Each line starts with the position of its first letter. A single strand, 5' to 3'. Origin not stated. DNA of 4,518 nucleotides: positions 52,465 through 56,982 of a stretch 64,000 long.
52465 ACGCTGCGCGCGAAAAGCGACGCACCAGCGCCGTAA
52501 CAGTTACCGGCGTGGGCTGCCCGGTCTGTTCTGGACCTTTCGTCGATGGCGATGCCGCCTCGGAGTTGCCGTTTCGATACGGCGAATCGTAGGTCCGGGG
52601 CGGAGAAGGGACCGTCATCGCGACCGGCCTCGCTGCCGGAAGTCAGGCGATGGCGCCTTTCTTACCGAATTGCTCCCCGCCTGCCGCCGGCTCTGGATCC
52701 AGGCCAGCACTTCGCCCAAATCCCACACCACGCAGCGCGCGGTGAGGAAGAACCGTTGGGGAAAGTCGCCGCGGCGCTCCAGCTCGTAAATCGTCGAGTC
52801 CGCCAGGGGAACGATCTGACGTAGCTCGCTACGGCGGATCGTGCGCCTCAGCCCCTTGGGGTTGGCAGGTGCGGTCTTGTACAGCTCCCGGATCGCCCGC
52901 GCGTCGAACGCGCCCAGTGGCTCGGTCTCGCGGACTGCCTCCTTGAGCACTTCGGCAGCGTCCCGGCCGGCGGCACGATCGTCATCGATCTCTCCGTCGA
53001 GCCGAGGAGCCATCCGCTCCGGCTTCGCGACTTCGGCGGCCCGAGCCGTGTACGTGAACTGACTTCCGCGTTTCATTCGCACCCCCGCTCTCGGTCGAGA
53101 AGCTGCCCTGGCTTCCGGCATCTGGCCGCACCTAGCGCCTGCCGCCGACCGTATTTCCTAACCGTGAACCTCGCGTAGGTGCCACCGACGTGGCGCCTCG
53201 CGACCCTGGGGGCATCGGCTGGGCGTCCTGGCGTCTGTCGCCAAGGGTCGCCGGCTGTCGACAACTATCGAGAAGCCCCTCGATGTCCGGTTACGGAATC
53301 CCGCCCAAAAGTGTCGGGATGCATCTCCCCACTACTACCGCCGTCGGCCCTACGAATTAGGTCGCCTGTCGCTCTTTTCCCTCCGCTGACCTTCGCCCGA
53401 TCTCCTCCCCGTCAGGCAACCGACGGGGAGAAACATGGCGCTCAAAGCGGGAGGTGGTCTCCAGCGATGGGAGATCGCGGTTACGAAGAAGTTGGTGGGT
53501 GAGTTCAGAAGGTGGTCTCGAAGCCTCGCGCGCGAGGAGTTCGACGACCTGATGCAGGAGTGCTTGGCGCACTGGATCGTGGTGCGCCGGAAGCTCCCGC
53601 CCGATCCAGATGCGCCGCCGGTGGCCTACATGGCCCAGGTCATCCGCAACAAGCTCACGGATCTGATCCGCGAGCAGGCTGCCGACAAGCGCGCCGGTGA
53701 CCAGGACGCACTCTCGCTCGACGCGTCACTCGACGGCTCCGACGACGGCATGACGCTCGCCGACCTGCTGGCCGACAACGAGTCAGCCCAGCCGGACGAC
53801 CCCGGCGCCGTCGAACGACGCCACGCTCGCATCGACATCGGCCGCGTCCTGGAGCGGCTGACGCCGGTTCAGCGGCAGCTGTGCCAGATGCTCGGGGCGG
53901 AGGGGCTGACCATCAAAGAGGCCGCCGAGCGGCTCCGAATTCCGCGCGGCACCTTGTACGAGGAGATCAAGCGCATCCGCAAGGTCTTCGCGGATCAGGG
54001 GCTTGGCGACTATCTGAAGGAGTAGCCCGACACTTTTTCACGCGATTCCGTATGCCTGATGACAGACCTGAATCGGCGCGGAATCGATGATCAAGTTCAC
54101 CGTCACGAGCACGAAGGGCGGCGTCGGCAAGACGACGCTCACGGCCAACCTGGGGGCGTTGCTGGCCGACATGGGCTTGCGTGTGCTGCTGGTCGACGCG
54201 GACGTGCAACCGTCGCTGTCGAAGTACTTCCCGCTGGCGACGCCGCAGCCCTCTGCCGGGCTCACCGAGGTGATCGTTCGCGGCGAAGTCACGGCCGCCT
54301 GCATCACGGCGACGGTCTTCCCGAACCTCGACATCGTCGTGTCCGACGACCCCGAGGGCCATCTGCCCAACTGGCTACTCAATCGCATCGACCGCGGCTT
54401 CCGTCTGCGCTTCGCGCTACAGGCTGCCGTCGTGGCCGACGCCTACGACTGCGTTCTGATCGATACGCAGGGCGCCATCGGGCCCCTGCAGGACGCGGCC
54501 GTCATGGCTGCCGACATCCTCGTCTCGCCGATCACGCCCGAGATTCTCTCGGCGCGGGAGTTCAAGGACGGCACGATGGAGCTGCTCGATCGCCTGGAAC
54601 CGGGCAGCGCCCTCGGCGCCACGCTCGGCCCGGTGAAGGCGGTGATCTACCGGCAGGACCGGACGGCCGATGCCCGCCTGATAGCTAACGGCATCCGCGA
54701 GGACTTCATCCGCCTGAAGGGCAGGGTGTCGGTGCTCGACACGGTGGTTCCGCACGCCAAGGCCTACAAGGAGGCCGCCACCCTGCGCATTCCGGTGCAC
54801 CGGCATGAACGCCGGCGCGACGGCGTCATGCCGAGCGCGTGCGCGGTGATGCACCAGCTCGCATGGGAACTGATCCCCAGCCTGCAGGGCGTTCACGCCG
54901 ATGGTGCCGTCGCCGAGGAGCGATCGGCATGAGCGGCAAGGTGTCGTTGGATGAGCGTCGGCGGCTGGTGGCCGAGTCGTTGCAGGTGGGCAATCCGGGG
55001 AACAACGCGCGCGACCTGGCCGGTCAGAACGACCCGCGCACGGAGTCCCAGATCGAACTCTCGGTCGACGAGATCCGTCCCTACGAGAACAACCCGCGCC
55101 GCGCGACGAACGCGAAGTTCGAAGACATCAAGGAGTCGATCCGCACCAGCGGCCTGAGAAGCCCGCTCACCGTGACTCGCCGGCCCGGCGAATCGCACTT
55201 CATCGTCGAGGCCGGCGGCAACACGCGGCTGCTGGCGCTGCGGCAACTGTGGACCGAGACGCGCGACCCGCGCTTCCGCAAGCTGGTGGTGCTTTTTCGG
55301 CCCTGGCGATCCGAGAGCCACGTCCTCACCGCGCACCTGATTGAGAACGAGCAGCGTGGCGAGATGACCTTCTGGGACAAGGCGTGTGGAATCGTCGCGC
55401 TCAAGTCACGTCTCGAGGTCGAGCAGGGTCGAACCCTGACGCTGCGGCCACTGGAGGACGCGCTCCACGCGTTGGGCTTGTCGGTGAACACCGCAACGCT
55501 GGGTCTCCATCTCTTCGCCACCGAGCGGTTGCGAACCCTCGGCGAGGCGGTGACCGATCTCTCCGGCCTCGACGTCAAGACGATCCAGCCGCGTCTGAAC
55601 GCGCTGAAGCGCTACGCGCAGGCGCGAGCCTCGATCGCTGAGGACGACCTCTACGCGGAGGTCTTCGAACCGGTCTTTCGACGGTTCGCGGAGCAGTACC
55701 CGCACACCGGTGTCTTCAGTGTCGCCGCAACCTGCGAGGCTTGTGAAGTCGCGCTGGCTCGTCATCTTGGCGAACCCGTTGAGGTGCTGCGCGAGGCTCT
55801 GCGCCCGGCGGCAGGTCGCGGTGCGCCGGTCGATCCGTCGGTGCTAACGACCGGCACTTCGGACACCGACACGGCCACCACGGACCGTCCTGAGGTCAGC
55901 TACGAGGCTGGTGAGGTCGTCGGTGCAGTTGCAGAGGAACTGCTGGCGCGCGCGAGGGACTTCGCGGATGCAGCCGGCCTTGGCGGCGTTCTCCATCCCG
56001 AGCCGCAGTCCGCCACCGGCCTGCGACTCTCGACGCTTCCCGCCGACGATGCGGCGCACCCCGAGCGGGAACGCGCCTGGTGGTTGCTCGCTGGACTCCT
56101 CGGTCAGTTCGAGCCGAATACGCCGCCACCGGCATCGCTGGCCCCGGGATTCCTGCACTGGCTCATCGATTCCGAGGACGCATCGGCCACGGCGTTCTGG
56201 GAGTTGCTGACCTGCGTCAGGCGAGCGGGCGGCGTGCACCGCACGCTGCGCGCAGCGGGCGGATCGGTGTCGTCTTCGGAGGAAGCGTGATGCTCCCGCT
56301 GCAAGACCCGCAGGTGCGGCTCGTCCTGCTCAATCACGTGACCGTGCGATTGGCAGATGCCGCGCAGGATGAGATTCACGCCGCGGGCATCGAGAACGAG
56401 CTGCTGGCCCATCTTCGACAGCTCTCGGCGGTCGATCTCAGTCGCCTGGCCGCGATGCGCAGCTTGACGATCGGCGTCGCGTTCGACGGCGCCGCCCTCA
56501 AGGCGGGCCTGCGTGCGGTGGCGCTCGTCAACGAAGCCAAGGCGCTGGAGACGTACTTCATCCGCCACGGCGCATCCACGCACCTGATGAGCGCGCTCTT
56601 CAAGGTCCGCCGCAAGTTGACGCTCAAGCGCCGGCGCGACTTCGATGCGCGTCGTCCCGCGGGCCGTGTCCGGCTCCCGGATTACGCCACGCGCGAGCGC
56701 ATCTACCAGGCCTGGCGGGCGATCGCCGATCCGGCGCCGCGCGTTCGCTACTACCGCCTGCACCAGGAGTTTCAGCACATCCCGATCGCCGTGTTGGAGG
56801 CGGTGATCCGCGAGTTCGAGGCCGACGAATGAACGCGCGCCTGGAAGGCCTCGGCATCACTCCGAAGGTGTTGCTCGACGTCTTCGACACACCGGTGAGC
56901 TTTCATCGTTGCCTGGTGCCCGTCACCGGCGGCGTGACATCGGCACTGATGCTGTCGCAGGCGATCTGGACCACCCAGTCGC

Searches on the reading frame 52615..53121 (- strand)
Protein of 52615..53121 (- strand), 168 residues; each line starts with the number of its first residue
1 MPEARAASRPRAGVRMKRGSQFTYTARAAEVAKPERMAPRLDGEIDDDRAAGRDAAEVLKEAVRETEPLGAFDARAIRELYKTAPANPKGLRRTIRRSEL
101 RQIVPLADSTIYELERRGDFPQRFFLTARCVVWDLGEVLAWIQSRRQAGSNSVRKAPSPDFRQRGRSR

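Call 7: search_protein_families(library=pfam, proteins=[window:52615-53121:-], max_evalue=0.01)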
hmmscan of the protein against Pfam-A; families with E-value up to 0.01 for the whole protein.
window:52615-53121:- (168 aa): 1 family
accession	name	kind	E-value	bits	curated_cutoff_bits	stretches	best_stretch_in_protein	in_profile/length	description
PF05930.18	Phage_AlpA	-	2.4e-11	43.8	21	1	93-142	2-51/51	Prophage CP4-57 regulatory protein (AlpA)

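Call 8: search_protein_families(library=padloc, proteins=[window:52615-53121:-], max_evalue=0.01)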
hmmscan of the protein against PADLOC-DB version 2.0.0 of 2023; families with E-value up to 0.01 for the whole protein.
window:52615-53121:- (168 aa): 0 families

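Call 9: search_protein_families(library=ncbifam, proteins=[window:52615-53121:-], max_evalue=0.01)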
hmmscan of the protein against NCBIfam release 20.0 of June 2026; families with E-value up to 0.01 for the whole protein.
window:52615-53121:- (168 aa): 0 families

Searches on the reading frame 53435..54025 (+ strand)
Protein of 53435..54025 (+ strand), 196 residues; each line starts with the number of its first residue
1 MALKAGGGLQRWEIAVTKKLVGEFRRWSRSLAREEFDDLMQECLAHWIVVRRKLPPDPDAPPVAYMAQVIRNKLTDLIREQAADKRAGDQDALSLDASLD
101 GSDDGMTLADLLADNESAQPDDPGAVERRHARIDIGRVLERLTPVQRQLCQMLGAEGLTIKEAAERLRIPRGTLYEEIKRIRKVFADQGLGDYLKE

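Call 7: search_protein_families(library=pfam, proteins=[window:53435-54025:+], max_evalue=0.01)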
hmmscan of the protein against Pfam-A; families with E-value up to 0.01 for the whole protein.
window:53435-54025:+ (196 aa): 10 families
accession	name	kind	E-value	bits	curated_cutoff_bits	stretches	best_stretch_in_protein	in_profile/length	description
PF07638.17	Sigma70_ECF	-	3.8e-08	33.9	21.1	1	66-187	79-181/185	ECF sigma factor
PF04542.20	Sigma70_r2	-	8.4e-07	29.1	24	1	33-82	20-69/71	Sigma-70 region 2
PF08281.18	Sigma70_r4_2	-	8.8e-07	28.9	25.7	1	134-183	3-52/54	Sigma-70, region 4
PF12840.13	HTH_20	-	3.5e-06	27.3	27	1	144-179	4-40/51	Helix-turn-helix domain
PF13384.12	HTH_23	-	1.1e-05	25.5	24.6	1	145-182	5-42/50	Homeodomain-like domain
PF12728.13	HTH_17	-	0.0002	22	27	1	158-180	2-24/51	Helix-turn-helix domain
PF04545.22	Sigma70_r4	-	0.00053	19.9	24.1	1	138-173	1-36/50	Sigma-70, region 4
PF13518.12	HTH_28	-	0.0012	19.3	25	1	155-183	10-38/52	Helix-turn-helix domain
PF21476.4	PF0610-like_N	-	0.0015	19.2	33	1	148-189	5-46/50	PF0610-like, N-terminal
PF02954.25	HTH_8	-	0.0077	16.4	22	0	159-179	20-40/42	Bacterial regulatory protein, Fis family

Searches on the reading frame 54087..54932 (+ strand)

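Call 41: search_protein_families(library=pfam, proteins=[window:54087-54932:+], max_evalue=0.001)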
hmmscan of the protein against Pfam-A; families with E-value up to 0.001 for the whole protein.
window:54087-54932:+ (281 aa): 8 families
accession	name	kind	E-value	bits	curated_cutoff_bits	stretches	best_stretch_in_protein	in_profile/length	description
PF13614.12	AAA_31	-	3.3e-24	86.2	27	1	5-156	5-154/177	AAA domain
PF01656.29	CbiA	-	4.4e-17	62.7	25.4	1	5-231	2-119/125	CobQ/CobB/MinD/ParA nucleotide binding domain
PF10609.15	ParA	-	9.9e-10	38.7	27.1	1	4-53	6-56/246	NUBPL iron-transfer P-loop NTPase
PF02374.21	ArsA_ATPase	-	1.2e-07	31.7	24.3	1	3-50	2-49/305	Anion-transporting ATPase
PF09140.17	MipZ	-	4.7e-07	29.8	20.7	0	6-48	5-48/262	ATPase MipZ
PF06564.18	CBP_BcsQ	-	3.3e-06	27.3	21.3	1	2-52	2-52/234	Cellulose biosynthesis protein BcsQ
PF07015.17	VirC1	-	4.4e-06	26.6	24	1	4-47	4-47/231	VirC1 protein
PF00142.24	Fer4_NifH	-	0.00083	19.3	25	0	9-39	7-37/271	4Fe-4S iron sulfur cluster binding proteins, NifH/frxC family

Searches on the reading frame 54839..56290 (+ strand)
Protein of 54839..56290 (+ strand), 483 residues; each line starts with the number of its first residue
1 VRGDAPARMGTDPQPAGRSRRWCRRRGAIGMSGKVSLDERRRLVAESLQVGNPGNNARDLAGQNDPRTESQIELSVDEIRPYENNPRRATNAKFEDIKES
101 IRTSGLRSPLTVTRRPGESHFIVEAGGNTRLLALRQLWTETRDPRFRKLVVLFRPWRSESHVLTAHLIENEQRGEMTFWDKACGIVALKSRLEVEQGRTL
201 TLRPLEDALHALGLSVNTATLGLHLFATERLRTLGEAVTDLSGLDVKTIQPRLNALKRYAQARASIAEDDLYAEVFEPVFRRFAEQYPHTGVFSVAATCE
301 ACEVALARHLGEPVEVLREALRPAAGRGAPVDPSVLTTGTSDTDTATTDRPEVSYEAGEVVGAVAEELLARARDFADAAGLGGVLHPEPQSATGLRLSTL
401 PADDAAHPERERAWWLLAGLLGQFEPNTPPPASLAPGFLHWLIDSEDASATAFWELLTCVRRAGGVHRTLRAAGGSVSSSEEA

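Call 7: search_protein_families(library=pfam, proteins=[window:54839-56290:+], max_evalue=0.01)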
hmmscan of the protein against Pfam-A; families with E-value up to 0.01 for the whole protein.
window:54839-56290:+ (483 aa): 1 family
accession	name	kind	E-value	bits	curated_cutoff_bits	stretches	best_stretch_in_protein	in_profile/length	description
PF02195.25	ParB_N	-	0.0053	17.2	26.3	1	73-130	5-61/95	ParB N-terminal domain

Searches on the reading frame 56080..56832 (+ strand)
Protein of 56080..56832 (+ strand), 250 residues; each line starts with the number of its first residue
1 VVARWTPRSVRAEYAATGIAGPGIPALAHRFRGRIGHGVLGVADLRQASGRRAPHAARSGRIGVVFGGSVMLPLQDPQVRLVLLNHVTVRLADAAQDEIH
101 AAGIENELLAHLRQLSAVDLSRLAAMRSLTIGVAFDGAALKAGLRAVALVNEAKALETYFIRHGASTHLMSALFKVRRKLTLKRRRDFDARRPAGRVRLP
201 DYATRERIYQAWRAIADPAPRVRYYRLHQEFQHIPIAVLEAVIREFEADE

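Call 41: search_protein_families(library=pfam, proteins=[window:56080-56832:+], max_evalue=0.001)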
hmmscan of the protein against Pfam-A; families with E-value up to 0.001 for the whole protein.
window:56080-56832:+ (250 aa): 1 family
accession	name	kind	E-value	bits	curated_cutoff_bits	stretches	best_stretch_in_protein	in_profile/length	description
PF11198.13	DUF2857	-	4.2e-21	75.8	36.8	1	83-248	4-173/174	Protein of unknown function (DUF2857)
